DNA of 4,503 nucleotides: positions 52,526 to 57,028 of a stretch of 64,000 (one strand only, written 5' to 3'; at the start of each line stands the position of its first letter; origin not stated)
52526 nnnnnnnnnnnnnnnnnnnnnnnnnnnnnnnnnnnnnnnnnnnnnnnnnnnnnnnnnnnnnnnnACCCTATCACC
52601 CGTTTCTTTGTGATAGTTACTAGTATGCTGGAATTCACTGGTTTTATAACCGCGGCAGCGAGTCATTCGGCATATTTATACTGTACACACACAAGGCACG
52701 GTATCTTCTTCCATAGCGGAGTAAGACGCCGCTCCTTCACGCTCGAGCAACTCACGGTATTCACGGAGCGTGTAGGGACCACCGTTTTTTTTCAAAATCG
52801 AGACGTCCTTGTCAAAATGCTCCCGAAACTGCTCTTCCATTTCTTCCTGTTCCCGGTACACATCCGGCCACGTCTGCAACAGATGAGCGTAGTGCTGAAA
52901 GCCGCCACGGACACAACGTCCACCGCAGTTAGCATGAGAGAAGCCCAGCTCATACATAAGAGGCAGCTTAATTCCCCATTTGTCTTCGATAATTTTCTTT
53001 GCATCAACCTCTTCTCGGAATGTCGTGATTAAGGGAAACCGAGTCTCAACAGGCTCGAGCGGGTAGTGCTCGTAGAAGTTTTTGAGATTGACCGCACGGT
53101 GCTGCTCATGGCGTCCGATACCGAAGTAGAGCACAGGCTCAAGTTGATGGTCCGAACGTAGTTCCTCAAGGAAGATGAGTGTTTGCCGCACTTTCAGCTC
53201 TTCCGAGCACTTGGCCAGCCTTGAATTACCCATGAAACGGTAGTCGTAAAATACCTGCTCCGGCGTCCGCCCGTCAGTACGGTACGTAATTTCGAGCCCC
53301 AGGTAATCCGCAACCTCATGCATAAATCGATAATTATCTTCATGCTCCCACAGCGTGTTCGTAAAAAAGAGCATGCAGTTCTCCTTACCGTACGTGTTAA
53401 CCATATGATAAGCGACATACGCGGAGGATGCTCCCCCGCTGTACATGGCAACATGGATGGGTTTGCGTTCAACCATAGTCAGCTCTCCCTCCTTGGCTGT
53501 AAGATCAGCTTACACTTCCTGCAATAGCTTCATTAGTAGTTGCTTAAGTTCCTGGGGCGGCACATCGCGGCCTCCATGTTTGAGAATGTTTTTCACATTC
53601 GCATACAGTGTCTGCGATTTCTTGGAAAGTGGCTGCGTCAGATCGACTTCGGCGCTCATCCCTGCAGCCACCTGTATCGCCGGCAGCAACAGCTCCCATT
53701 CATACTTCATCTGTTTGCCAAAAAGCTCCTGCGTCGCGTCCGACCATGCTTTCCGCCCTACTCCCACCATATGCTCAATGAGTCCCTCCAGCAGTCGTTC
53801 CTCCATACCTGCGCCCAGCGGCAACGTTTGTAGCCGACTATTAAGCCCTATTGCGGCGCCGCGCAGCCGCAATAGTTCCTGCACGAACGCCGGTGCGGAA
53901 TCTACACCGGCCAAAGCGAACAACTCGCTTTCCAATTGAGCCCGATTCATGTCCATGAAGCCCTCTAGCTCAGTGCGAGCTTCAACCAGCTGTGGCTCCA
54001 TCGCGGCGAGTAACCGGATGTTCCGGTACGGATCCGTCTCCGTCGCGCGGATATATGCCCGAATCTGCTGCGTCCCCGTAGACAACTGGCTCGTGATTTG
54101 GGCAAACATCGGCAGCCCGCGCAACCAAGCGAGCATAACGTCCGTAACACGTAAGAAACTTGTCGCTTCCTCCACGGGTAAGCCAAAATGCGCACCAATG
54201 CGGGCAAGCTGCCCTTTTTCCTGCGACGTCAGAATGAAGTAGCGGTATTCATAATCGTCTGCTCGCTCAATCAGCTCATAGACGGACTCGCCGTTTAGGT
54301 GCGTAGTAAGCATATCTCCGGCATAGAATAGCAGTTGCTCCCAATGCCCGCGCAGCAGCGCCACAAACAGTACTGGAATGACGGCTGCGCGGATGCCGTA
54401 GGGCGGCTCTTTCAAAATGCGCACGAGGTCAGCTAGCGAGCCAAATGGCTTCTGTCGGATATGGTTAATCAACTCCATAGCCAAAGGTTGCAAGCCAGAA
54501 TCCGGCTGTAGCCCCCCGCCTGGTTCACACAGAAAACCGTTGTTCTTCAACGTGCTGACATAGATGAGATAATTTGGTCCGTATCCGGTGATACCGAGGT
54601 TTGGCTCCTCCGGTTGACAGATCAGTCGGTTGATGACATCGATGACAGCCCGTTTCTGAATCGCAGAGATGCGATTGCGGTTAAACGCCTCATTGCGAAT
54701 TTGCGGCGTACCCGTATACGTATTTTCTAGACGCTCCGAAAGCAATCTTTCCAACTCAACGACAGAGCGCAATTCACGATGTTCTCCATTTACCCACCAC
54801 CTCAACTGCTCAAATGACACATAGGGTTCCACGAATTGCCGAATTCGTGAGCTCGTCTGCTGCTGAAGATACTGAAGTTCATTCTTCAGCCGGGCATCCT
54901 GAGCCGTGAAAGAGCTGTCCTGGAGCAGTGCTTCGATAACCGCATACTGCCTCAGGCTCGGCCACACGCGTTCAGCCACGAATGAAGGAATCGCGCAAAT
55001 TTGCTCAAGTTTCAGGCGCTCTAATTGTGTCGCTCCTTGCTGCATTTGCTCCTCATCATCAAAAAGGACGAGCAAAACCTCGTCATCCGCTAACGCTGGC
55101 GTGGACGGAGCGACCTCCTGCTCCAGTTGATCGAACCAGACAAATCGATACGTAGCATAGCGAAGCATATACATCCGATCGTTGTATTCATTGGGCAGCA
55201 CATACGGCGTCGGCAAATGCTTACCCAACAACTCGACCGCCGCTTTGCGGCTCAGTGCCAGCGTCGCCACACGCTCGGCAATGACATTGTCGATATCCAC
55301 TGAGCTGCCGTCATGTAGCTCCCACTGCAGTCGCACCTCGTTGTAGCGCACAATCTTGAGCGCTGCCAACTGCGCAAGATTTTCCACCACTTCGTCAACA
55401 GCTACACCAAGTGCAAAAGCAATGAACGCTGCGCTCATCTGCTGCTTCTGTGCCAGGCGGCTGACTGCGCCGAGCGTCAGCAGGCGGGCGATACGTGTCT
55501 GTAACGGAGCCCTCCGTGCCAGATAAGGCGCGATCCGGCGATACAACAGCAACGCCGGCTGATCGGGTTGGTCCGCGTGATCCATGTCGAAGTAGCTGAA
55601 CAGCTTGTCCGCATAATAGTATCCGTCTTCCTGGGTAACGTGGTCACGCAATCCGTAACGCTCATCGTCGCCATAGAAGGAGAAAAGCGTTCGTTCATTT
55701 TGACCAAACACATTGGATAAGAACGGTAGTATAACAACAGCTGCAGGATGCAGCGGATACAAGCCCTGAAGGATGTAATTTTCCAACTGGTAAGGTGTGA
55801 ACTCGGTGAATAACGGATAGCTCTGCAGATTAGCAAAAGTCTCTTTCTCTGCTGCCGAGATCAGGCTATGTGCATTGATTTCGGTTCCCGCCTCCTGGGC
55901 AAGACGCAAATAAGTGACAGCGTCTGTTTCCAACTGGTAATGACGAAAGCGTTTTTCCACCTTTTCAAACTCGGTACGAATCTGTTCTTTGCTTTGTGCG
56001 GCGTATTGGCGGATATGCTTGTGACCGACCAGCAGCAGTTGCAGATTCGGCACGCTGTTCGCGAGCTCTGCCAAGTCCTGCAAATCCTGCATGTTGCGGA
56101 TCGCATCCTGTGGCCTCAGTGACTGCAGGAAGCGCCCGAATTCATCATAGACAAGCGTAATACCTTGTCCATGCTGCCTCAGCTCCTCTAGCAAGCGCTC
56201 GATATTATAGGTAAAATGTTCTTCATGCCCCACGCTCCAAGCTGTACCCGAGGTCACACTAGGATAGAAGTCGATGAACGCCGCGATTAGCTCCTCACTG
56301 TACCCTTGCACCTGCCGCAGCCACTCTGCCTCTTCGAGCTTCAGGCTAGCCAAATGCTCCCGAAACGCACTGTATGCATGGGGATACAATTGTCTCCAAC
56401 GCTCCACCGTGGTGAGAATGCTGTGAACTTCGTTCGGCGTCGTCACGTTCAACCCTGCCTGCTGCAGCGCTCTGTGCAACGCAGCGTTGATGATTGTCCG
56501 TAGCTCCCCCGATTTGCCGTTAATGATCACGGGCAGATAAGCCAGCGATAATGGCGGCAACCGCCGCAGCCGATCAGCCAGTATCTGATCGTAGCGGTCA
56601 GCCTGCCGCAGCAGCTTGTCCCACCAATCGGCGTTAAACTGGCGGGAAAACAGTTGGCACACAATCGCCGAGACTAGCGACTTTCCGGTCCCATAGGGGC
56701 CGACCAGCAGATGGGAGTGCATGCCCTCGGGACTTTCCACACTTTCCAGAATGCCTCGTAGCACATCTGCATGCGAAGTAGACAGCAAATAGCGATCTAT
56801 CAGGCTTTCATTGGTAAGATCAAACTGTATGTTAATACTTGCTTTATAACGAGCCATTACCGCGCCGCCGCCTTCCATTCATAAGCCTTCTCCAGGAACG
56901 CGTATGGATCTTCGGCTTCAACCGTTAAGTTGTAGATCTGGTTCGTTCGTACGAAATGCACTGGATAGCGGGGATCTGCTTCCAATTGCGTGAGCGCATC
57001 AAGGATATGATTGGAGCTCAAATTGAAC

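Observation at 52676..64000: Phosphorothioation-type (Ssp/Dnd-like) modification plus restriction cluster, running off the window end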

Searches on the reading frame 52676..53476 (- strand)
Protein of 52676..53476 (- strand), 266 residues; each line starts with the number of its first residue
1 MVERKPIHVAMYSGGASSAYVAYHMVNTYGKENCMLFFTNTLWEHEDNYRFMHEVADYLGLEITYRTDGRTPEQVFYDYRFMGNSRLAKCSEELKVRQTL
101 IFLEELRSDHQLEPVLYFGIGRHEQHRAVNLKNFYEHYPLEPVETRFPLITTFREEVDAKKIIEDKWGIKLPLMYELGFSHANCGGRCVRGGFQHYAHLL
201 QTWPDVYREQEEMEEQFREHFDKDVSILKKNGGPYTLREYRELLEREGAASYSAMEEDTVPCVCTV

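Call 3: search_protein_families(library=pfam, proteins=[window:52676-53476:-], max_evalue=0.01)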
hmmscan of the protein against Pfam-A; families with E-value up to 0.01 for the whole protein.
window:52676-53476:- (266 aa): 1 family
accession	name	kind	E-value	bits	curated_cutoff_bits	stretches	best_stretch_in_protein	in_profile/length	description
PF01507.26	PAPS_reduct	-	6e-07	30.1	22.5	1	9-109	3-102/175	Phosphoadenosine phosphosulfate reductase domain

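Call 4: search_protein_families(library=padloc, proteins=[window:52676-53476:-], max_evalue=0.01)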
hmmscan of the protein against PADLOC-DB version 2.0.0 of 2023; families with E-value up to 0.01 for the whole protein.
window:52676-53476:- (266 aa): 1 family
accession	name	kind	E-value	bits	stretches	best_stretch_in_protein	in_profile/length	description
PDLC02782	SspD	-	2.2e-12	45.3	1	8-219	2-203/277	SspD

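Call 5: search_protein_families(library=ncbifam, proteins=[window:52676-53476:-], max_evalue=0.01)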
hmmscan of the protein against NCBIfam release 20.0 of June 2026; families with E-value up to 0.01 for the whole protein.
window:52676-53476:- (266 aa): 1 family
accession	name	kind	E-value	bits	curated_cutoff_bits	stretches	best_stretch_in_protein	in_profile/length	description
NF002537.0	PRK02090.1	equivalog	0.0077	15.9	154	0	10-65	45-98/244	phosphoadenylyl-sulfate reductase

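Call 36: search_solved_structures(query=window:52676-53476:-, max_evalue=0.1, show_alignments=1)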
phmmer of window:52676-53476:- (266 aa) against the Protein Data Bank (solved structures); distinct sequences matched with E-value up to 0.1: 1.
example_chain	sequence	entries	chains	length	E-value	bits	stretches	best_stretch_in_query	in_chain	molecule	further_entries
21fy_C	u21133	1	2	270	8.1e-14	55.3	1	6-221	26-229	PptA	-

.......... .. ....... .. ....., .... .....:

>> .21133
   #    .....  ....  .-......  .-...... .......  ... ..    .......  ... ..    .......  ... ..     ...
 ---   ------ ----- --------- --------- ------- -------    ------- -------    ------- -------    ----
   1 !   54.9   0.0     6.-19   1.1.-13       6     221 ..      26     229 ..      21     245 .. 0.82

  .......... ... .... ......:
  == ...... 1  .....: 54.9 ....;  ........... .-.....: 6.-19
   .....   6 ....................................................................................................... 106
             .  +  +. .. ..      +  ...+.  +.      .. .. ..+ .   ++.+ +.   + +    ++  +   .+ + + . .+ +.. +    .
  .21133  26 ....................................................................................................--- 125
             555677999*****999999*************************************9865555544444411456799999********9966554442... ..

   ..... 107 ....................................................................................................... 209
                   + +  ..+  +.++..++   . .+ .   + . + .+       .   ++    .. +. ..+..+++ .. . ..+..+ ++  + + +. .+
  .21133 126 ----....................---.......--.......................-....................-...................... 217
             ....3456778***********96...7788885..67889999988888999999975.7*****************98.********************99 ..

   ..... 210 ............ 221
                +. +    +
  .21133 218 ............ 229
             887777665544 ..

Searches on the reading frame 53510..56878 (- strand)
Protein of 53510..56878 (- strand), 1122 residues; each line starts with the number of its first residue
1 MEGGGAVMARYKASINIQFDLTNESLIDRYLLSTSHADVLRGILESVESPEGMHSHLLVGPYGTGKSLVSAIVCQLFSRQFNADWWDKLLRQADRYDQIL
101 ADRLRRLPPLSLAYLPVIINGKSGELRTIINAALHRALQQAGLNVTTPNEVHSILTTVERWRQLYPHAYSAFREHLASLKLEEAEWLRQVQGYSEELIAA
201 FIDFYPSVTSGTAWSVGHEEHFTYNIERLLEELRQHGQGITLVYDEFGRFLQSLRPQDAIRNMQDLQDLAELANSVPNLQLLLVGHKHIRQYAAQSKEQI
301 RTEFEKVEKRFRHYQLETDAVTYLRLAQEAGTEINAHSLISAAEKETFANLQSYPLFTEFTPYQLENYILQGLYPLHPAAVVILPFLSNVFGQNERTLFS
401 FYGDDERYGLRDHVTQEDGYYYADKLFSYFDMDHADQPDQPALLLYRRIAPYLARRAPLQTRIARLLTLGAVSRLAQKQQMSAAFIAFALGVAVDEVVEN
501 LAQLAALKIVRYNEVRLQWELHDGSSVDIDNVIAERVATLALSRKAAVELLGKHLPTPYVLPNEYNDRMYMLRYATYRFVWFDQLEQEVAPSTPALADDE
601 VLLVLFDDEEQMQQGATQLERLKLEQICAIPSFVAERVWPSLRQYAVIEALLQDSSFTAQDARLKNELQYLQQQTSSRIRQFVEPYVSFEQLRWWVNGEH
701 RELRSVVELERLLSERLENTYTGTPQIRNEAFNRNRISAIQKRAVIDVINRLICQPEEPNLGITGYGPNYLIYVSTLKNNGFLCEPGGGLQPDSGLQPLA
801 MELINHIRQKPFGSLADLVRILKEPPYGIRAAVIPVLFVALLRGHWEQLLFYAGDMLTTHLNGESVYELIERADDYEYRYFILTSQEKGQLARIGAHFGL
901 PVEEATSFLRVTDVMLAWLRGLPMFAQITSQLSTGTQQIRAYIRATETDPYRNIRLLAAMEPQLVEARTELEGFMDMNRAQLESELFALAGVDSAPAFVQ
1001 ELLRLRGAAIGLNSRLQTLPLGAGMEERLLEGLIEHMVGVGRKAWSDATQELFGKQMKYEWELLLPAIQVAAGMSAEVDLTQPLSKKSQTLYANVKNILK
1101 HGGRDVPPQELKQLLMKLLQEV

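Call 3: search_protein_families(library=pfam, proteins=[window:53510-56878:-], max_evalue=0.01)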
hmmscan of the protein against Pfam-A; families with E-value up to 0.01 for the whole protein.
window:53510-56878:- (1122 aa): 1 family
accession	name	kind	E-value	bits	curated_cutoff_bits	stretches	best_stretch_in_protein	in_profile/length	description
PF13191.12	AAA_16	-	1.3e-05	26.2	32.6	1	40-145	12-104/167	AAA ATPase domain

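Call 4: search_protein_families(library=padloc, proteins=[window:53510-56878:-], max_evalue=0.01)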
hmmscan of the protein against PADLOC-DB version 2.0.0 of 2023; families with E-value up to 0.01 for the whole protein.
window:53510-56878:- (1122 aa): 18 families
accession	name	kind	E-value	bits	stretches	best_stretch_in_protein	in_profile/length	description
PDLC02779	SspC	-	6.9e-111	369.8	2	225-946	164-902/1054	SspC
PDLC02781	SspC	-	5e-80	267.6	2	225-950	157-910/1104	SspC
PDLC02780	SspC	-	1.3e-77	259.7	2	223-952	146-894/1045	SspC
PDLC02775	SspC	-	1.7e-76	255.9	2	224-947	169-912/1064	SspC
PDLC02778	SspC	-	1.5e-69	232.8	2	217-946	142-901/1053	SspC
PDLC02776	SspC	-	5.5e-54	181.3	1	219-946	101-841/1039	SspC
PDLC02777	SspC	-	9.3e-53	177.6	2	236-970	166-923/1097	SspC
PDLC02774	SspC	-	2.9e-50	169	2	226-933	140-871/1065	SspC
PDLC02770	SspC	-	2.7e-41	139.6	2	221-933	146-879/1047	SspC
PDLC02478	BrxC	-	2.4e-36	122.8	3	238-535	184-493/1108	BrxC-PglY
PDLC02773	SspC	-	2.4e-35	119.8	1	230-944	141-866/1011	SspC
PDLC02772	SspC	-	7.5e-25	85.1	3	487-781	449-738/1123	SspC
PDLC02771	SspC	-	2e-20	70.7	2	687-783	715-811/828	SspC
PDLC02477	BrxC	-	1.9e-10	37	1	19-407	17-400/1419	BrxC-PglY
PDLC02480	BrxC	-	3.1e-09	32.7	1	33-407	36-402/1389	BrxC-PglY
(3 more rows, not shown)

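Call 5: search_protein_families(library=ncbifam, proteins=[window:53510-56878:-], max_evalue=0.01)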
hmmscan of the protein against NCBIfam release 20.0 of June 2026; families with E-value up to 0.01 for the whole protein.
window:53510-56878:- (1122 aa): 0 families

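Call 56: search_solved_structures(query=window:53510-56857:-, max_evalue=0.01)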
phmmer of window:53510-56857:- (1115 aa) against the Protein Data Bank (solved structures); distinct sequences matched with E-value up to 0.01: 0.
